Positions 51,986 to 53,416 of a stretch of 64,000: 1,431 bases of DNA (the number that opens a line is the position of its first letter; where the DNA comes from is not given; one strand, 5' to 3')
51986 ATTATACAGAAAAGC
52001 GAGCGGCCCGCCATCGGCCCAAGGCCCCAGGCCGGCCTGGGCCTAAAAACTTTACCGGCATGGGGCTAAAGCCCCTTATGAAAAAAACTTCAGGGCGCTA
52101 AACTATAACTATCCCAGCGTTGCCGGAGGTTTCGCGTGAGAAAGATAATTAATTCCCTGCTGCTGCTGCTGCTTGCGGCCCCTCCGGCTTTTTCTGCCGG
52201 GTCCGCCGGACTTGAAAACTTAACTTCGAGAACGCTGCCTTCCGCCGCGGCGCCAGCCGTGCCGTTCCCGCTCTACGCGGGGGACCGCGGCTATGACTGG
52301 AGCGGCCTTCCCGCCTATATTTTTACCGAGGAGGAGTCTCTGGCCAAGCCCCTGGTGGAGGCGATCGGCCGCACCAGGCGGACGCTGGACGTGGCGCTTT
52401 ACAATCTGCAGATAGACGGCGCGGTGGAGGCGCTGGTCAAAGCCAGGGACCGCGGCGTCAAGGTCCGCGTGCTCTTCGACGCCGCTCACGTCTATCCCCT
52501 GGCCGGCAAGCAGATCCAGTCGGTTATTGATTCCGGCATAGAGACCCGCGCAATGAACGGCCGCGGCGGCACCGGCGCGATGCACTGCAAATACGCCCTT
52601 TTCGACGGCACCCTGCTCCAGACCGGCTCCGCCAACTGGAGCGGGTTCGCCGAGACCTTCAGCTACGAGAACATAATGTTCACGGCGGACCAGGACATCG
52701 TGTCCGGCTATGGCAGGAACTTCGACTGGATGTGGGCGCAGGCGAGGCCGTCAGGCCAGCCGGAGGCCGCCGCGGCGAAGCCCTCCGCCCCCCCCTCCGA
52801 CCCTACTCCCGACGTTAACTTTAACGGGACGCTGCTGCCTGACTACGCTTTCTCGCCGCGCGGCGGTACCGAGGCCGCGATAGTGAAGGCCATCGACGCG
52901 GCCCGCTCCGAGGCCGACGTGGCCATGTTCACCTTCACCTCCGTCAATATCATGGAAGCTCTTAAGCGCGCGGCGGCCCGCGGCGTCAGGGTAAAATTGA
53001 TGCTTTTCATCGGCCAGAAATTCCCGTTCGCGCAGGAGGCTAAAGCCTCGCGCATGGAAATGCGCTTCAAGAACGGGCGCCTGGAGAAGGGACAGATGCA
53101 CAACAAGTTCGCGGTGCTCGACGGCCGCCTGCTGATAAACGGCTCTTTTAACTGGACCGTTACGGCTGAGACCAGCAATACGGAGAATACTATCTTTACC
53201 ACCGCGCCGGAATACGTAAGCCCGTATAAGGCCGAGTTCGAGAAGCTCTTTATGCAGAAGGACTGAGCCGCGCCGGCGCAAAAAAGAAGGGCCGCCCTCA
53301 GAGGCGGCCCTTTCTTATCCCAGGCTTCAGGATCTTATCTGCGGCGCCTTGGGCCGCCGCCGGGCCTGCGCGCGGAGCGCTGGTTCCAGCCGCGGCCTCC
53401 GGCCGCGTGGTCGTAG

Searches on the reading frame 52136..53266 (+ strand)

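Call 7: search_protein_families(library=pfam, proteins=[window:52136-53266:+])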
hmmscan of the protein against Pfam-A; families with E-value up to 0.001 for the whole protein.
window:52136-53266:+ (376 aa): 3 families
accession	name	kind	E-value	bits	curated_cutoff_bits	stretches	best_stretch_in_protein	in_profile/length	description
PF13091.12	PLDc_2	-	1.8e-48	164.2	27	2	249-371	1-131/132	PLD-like domain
PF07894.18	SACK1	-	1.5e-07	31.7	21.4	1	251-374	132-271/274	Scaffolding anchor of CK1 domain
PF00614.28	PLDc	-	1.9e-06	28.1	21.9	0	319-341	3-25/28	Phospholipase D Active site motif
